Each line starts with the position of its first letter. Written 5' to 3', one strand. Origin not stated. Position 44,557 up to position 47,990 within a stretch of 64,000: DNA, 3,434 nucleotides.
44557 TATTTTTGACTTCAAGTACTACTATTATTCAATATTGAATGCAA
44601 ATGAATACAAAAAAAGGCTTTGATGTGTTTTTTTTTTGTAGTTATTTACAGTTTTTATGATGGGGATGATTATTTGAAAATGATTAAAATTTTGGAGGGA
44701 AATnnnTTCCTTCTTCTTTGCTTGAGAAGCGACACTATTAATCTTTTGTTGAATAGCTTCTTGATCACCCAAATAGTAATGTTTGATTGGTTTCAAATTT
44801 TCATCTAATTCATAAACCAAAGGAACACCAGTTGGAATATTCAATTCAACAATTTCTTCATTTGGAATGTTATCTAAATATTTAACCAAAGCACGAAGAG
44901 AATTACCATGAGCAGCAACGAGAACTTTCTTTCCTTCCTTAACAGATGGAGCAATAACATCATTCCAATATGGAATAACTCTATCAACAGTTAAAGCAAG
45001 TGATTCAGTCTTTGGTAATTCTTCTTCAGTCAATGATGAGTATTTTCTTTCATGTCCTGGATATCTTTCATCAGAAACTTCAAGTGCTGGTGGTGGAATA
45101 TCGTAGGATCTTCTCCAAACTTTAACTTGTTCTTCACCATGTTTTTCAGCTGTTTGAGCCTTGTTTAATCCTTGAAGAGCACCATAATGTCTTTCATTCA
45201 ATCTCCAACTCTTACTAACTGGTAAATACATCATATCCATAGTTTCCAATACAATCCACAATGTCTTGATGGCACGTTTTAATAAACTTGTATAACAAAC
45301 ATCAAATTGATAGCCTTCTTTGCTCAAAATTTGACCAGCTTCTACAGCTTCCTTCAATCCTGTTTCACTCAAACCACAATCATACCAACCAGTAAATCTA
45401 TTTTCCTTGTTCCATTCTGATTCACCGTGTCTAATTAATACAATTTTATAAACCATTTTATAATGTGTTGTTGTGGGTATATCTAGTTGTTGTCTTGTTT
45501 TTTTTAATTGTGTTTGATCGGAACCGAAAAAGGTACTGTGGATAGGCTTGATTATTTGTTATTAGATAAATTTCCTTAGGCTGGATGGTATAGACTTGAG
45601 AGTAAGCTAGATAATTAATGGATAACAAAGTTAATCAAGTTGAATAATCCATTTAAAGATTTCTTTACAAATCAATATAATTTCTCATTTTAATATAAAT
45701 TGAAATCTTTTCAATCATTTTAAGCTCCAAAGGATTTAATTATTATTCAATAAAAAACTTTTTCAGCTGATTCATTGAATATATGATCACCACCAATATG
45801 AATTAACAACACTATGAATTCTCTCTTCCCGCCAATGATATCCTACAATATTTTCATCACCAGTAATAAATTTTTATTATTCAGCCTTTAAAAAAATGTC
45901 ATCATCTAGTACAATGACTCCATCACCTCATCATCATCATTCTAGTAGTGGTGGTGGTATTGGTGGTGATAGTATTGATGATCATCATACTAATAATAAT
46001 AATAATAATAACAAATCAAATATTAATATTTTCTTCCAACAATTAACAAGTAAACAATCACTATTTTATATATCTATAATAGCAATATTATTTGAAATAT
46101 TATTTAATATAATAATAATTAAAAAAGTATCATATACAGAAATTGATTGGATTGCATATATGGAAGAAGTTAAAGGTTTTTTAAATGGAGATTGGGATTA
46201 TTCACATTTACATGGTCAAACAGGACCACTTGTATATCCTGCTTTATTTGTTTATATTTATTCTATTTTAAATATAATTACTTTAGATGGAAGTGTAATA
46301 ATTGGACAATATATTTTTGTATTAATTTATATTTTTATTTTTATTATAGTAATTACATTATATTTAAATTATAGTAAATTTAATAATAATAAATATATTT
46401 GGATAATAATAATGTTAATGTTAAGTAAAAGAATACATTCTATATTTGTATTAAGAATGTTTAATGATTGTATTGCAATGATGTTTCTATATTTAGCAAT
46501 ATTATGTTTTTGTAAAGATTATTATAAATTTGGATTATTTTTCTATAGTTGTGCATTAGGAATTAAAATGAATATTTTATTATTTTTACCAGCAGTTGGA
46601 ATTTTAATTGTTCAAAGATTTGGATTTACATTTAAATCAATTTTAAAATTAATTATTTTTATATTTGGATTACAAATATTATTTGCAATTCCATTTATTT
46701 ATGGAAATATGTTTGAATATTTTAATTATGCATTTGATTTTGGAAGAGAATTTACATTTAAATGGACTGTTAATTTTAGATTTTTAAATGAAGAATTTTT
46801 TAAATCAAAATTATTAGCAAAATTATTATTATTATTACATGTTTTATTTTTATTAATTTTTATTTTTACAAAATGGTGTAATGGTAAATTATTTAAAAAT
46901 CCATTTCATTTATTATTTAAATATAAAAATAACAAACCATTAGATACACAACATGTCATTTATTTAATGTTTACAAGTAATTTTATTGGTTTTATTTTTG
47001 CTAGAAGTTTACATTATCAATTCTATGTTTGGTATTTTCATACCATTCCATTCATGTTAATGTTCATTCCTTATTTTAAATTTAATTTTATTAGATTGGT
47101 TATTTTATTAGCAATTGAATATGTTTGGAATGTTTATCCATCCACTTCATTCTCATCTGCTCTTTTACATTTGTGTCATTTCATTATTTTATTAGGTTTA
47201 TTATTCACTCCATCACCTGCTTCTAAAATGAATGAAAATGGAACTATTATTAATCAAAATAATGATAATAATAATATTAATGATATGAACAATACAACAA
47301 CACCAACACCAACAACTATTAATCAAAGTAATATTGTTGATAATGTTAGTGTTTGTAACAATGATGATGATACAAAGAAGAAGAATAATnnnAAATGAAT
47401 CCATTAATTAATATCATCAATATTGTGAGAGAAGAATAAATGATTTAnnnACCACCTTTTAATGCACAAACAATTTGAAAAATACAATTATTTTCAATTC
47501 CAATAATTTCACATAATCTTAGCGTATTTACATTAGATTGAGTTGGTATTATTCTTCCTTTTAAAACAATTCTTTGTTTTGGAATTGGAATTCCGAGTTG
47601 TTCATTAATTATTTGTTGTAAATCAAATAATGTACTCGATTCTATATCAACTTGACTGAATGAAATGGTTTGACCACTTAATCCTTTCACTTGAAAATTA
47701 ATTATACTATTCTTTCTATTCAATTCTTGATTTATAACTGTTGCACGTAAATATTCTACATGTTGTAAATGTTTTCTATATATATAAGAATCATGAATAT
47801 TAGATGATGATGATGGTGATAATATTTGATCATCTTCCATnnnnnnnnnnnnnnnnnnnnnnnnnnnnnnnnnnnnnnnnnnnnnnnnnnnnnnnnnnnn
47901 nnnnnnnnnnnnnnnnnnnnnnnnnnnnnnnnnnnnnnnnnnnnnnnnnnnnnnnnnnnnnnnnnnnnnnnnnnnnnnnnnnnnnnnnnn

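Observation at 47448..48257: Ubiquitin-fold protein ending in a free Gly-Gly, with a long disordered N-terminal extension and an E2F palindrome in its promoter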

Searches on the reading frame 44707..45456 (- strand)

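Call 29: search_protein_families(library=pfam, proteins=[window:44707-45456:-], max_evalue=0.00001)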
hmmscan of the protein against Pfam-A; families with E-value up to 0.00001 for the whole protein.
window:44707-45456:- (250 aa): 1 family
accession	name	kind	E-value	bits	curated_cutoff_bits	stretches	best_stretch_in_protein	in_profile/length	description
PF00300.27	His_Phos_1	-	4.7e-36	124.7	21.7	1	5-126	1-117/194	Histidine phosphatase superfamily (branch 1)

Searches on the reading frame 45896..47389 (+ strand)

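Call 29: search_protein_families(library=pfam, proteins=[window:45896-47389:+], max_evalue=0.00001)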
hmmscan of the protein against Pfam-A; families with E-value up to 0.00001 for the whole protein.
window:45896-47389:+ (498 aa): 1 family
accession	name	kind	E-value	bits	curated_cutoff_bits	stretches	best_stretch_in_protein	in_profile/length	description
PF05208.19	ALG3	-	5.4e-120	401.5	23.6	1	63-421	3-358/358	ALG3 protein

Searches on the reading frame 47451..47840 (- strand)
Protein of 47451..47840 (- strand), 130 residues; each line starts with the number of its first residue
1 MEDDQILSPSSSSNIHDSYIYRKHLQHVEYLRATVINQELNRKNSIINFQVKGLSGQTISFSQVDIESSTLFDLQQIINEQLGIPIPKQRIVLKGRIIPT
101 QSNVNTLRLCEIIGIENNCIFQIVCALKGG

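Call 32: search_protein_representatives(alignment_id=A3)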
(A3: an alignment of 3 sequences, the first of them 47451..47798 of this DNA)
Query: 3 sequences, 113 profile positions. Proteins with E-value up to 0.001 (for the whole library): 481; up to 1e-10: 92; up to 1e-30: 4. The best 150 are listed.
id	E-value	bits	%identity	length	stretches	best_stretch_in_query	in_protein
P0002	1.2e-60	218.6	-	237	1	1-113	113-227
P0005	5.3e-57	206.9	-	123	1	1-113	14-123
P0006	3.5e-40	152.7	-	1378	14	30-96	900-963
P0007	4.8e-35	136.2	-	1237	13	30-90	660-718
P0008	1.3e-28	115.5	-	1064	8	30-83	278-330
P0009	8.8e-26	106.3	-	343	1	2-113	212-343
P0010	1.8e-23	98.9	-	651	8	30-113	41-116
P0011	2.8e-23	98.3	-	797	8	32-113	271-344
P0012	1.6e-22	95.9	-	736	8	33-83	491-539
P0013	4.1e-22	94.5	-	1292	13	32-106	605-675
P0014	5.3e-22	94.2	-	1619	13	39-96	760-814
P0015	1.6e-20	89.4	-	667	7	31-113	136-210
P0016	3.9e-19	84.9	-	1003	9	51-96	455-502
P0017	2.4e-18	82.4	-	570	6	53-105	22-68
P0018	3.2e-18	82.0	-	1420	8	31-79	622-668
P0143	1.8e-08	50.6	-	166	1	2-113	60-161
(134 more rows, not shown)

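Call 34: list_cluster_members(proteins=[P0009, P0143, P0005, P0002])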
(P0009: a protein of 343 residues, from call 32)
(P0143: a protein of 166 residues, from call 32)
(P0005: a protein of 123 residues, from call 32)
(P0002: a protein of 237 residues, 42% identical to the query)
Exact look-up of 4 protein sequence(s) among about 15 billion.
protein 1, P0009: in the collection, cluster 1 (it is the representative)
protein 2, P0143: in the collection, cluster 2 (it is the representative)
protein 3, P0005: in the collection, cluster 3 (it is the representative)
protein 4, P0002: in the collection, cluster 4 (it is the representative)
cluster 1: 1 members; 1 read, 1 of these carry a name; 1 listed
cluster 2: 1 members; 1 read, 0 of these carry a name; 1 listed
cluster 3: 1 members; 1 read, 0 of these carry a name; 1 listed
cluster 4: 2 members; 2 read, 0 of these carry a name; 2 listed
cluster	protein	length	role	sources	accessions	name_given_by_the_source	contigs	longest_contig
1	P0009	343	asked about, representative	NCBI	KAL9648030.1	hypothetical protein ABK040_012084 [Willaertia magna]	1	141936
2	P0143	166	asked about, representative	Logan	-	-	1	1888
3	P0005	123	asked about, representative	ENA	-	-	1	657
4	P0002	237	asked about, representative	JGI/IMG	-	-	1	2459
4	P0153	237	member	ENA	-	-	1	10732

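Call 37: find_encoding_contigs(protein=P0009, flank=5000, max_places=2)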
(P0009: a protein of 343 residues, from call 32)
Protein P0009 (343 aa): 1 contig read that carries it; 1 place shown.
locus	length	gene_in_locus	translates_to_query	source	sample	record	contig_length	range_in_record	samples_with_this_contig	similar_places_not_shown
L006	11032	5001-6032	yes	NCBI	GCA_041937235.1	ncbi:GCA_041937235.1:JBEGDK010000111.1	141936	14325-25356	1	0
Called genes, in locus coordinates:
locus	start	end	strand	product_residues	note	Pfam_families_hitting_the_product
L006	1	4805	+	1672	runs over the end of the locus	PF14668:RICTOR_V (faint), PF14666:RICTOR_M, PF14663:RasGEF_N_2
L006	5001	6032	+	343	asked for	PF00240:ubiquitin (weak)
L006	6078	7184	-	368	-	PF05208:ALG3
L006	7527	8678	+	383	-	-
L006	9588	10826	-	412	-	-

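Call 38: find_encoding_contigs(protein=P0143, flank=3000, max_places=2)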
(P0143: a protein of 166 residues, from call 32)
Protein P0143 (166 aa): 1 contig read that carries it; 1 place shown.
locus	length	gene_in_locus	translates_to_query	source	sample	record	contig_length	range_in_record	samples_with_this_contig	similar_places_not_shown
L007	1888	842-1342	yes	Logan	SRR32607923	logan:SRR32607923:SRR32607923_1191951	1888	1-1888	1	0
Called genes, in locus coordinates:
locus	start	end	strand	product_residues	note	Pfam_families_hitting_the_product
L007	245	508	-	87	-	-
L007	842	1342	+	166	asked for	PF00240:ubiquitin, PF11976:Rad60-SLD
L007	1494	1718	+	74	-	-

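Call 44: search_solved_structures(query=A6, max_evalue=0.01, show_alignments=2)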
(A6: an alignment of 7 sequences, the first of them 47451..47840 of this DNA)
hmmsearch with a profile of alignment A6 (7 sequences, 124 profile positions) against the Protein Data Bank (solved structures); distinct sequences matched with E-value up to 0.01: 336 (the best 60 are shown).
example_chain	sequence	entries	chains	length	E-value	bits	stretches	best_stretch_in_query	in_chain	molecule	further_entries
8q7r_U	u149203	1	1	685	1.6e-98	328.4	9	43-124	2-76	Ubiquitin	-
8pql_U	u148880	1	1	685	1.5e-97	325.3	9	43-124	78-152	Ubiquitin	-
8pql_E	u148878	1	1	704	2.1e-97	324.8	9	43-124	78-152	Polyubiquitin-C,Nucleotide exchange factor SIL1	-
7yui_A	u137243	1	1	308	1.8e-45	157.1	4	43-124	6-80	Polyubiquitin-C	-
5b83_A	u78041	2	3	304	2.4e-45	156.6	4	43-124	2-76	tetra ubiquitin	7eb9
5h07_A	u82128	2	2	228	2.6e-34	121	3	43-124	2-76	Polyubiquitin-C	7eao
5vix_A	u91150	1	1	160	6.9e-24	87.3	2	40-124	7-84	Polyubiquitin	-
7tv4_C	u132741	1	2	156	7.5e-23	84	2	43-124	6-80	Polyubiquitin-C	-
4zqs_A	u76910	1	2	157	7.6e-23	84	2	43-124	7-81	ubiquitin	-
2zvn_A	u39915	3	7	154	7.6e-23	84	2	43-124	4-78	UBC protein | Ubiquitin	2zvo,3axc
3u30_A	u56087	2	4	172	8e-23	83.9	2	42-124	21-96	linear di-ubiquitin | Di-Ubiquitin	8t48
6n5m_A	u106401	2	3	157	8.4e-23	83.8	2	43-124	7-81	Polyubiquitin-C | Ubiquitin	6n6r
4ksl_D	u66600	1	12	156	8.8e-23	83.8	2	43-124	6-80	Polyubiquitin-C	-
2w9n_A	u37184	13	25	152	9.4e-23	83.7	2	43-124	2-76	UBIQUITIN | Polyubiquitin-C | Polyubiquitin-B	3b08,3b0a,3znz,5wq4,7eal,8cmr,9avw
6kbe_G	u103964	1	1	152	3.6e-22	81.8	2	43-124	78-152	Polyubiquitin-C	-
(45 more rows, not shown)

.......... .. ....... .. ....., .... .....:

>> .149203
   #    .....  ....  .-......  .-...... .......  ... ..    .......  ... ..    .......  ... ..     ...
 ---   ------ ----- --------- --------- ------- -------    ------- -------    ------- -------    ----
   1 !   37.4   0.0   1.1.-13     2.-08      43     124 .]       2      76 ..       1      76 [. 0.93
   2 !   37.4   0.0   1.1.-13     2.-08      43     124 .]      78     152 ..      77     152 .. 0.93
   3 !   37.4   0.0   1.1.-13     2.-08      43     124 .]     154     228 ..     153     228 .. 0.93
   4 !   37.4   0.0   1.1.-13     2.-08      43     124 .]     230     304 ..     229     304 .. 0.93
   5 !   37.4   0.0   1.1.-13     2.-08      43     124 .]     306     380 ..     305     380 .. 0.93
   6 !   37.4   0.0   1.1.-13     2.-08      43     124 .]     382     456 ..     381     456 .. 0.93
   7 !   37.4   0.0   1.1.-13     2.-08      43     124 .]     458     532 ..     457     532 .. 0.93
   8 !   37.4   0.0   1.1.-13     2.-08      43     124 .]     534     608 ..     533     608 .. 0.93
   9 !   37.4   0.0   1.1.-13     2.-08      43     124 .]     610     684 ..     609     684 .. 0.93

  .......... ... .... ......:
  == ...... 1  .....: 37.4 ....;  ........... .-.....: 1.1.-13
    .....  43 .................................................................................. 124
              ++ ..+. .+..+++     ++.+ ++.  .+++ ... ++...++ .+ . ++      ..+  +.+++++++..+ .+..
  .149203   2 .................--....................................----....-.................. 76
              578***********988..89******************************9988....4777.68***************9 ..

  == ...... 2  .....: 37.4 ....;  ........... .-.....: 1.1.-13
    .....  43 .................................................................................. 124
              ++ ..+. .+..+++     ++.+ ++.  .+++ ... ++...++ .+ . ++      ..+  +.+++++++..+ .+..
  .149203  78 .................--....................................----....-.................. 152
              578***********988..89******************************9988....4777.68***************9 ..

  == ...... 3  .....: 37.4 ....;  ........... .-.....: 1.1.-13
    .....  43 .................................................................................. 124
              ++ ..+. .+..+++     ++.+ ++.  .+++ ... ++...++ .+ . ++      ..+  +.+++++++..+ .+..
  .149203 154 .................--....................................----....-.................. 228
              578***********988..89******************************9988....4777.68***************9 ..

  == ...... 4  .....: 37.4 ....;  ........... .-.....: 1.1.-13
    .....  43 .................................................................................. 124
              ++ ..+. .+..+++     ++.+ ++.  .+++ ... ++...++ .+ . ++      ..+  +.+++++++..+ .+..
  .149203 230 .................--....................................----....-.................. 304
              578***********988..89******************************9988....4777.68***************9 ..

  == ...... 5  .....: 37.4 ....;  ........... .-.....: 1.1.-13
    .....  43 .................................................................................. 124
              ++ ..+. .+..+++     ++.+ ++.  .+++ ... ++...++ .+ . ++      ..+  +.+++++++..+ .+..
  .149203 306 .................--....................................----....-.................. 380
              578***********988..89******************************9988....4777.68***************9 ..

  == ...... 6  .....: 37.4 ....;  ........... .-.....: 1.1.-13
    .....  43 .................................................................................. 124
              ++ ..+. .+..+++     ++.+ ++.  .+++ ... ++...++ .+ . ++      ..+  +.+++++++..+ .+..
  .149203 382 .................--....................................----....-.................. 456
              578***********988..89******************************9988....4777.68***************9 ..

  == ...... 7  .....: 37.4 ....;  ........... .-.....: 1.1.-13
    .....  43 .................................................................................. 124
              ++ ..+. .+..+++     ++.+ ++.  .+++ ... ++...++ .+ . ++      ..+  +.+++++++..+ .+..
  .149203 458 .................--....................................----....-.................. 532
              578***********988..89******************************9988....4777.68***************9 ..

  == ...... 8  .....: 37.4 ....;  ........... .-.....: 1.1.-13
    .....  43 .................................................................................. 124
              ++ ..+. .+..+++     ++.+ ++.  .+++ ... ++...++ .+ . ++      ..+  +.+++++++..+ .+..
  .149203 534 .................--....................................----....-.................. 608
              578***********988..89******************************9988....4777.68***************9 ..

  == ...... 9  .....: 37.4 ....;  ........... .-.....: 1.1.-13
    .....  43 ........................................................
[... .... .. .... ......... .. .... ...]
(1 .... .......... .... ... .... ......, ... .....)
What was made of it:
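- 47451..47705 (-): Residues 185-269: ubiquitin-family beta-grasp domain. Family profile against PDB ubiquitin: E 7e-11, profile positions 43-124 on Ub 2-76 (call 44).
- On Ubiquitin family (Pfam PF00240, beta-grasp): The family profile matches mono-ubiquitin at E 7e-11 over Ub 2-76 (call 44).
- Closest known: Ubiquitin. Same: Homologous over residues 2-76, including G75-G76 (call 44).
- The family profile aligns with ubiquitin 2-76 end to end, with GG on G75-G76 (E 7e-11; RUB1 scores the same) (call 44). The sequence homology is specifically to ubiquitin/NEDD8 over the full domain (call 44).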

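Call 55: predict_structure(alignment_id=A7)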
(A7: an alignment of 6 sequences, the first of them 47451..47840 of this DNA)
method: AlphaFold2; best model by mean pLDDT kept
length: 130 residues; sequences in the alignment: 6
mean_pLDDT: 76.2   pTM: 0.56
mean pLDDT of the five models: 76.2, 75.3, 74.2, 65.6, 63.9
residues with pLDDT >= 90: 15; 70-90: 76; 50-70: 24; < 50: 15
segments of 3 or more residues with pLDDT < 50: 1-8, 128-130
pLDDT, mean of each block of 10 residues (from residue 1): 44 56 82 71 76 87 89 90 86 83 73 85 68
secondary structure, 60 per line:
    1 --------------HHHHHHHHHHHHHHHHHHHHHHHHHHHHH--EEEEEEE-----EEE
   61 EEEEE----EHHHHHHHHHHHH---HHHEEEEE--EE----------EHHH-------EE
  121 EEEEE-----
elements in order: H15-43 E46-52 E58-65 H71-82 E89-93 E119-125
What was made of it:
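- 47712..47798 (-): Residues 154-182: conserved pre-UBL helix, Y.YR(K/R)HLQH(V/I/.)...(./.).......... A helix is predicted for model residues 15-43 with pLDDT 71-82 (call 55).
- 47451..47705 (-): AF2 pLDDT is 83-90 in the core (call 55).
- On Ubiquitin family (Pfam PF00240, beta-grasp): The AF2 model has pLDDT 83-90 in the core (call 55).
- On Conjugatable (type I) ubiquitin-like modifier: The last 3 residues have pLDDT below 50 (call 55).
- The tail is predicted flexible and not packed (call 55).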

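Call 57: fold_search(model_id=the predicted structure, library=pdb)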
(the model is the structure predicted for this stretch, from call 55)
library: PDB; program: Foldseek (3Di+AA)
matches with E <= 10: 1636; with E <= 0.001: 605
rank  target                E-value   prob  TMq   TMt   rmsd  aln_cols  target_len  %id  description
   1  6hei_B                2.7e-07  1.00  0.52  0.83   1.9        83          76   24  Structure of the catalytic domain of USP28 (insertion deleted) bound to Ubiquitin-PA (released 2019-03-27)
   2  3mtn_B                3.7e-07  1.00  0.52  0.82   2.4        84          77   24  Usp21 in complex with a ubiquitin-based, USP21-specific inhibitor (released 2010-06-09)
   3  6nyo_E                4.5e-07  1.00  0.54  0.86   1.8        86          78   26  Crystal structure of a human Cdc34-ubiquitin thioester mimetic (released 2019-08-07)
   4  6pzv_A                4.5e-07  1.00  0.49  0.77   3.2        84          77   24  Crystal Structure of Bovine DNMT1 RFTS domain in complex with H3K9me3 and Ubiquitin (released 2020-07-15)
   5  4auq_C                5.2e-07  1.00  0.53  0.85   2.0        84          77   25  Structure of BIRC7-UbcH5b-Ub complex. (released 2012-08-15)
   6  3ptf_D                5.2e-07  1.00  0.50  0.83   2.3        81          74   23  X-ray structure of the non-covalent complex between UbcH5A and Ubiquitin (released 2011-05-11)
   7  2vrr_B                5.9e-07  1.00  0.53  0.82   2.5        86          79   21  Structure of SUMO modified Ubc9 (released 2008-08-19)
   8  2znv_C                6.3e-07  1.00  0.52  0.84   1.9        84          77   25  Crystal structure of human AMSH-LP DUB domain in complex with Lys63-linked ubiquitin dimer (released 2008-09-02)
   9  8vk8_H                6.3e-07  1.00  0.49  0.81   2.3        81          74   22  Structure of UbV.d2.1 in complex with Ube2d2 (released 2024-09-25)
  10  4ksl_C                7.2e-07  1.00  0.51  0.44   1.8        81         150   25  Gumby/Fam105B in complex with linear di-ubiquitin (released 2013-06-05)
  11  1cmx_B                7.2e-07  1.00  0.51  0.82   2.5        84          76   24  STRUCTURAL BASIS FOR THE SPECIFICITY OF UBIQUITIN C-TERMINAL HYDROLASES (released 1999-07-27)
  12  3nob_H                7.2e-07  1.00  0.51  0.81   2.3        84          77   25  Structure of K11-linked di-ubiquitin (released 2010-08-11)
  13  2y5b_B                7.6e-07  1.00  0.52  0.46   2.3        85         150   24  Structure of USP21 in complex with linear diubiquitin-aldehyde (released 2012-01-25)
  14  8t48_A                7.6e-07  1.00  0.52  0.44   2.6        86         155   27  The N4BP1 CUE-like domain in complex with linear di-Ubiquitin (released 2024-03-13)
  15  4q5e_B                8.2e-07  1.00  0.51  0.83   2.3        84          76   25  Shigella Effector Kinase OspG bound to E2-Ub UbcH7-Ub Conjugate (released 2014-07-02)
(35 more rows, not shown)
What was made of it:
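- On Ubiquitin family (Pfam PF00240, beta-grasp): Foldseek TM is 0.82-0.88 at rmsd 1.5-2.5 A to ubiquitin (call 57).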

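Call 65: find_homologous_proteins(query=P0143, max_evalue=0.000001)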
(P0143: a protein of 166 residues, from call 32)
Query P0143 (166 aa): 3 proteins with E <= 0.000001 among 17 candidates.
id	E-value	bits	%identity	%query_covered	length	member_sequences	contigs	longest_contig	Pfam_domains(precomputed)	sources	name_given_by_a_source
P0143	7.9e-109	379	100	100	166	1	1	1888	PF00240.30,PF11976.15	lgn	-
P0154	2.3e-8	52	39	49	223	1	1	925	PF00240.30,PF11976.15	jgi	-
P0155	5.2e-8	51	43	42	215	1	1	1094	PF00240.30,PF11976.15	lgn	-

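Call 75: find_encoding_contigs(protein=P0153, flank=5000, max_places=2)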
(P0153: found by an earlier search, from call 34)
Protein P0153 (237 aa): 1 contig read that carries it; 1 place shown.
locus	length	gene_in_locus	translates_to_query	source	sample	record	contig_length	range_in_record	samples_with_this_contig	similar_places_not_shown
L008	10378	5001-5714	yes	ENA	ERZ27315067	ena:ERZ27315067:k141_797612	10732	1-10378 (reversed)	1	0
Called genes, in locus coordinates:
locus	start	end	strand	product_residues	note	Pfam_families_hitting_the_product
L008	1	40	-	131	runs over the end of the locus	?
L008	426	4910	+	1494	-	PF14664:RICTOR_N, PF14663:RasGEF_N_2 (faint), PF14668:RICTOR_V (faint), PF14666:RICTOR_M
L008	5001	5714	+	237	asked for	-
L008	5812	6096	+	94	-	-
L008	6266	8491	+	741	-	-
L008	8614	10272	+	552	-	PF14716:HHH_8, PF00633:HHH (faint), PF10391:DNA_pol_lambd_f, PF14792:DNA_pol_B_palm, PF14791:DNA_pol_B_thumb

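Call 82: find_encoding_contigs(protein=P0154, flank=1000, max_places=2)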
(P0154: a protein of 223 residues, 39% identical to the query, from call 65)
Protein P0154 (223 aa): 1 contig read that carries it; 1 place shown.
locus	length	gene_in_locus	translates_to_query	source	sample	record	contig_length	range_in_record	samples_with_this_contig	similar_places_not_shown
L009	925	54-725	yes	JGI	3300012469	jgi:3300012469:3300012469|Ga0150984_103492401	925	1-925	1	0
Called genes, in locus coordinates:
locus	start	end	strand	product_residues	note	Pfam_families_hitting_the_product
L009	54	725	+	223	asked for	PF00240:ubiquitin, PF11976:Rad60-SLD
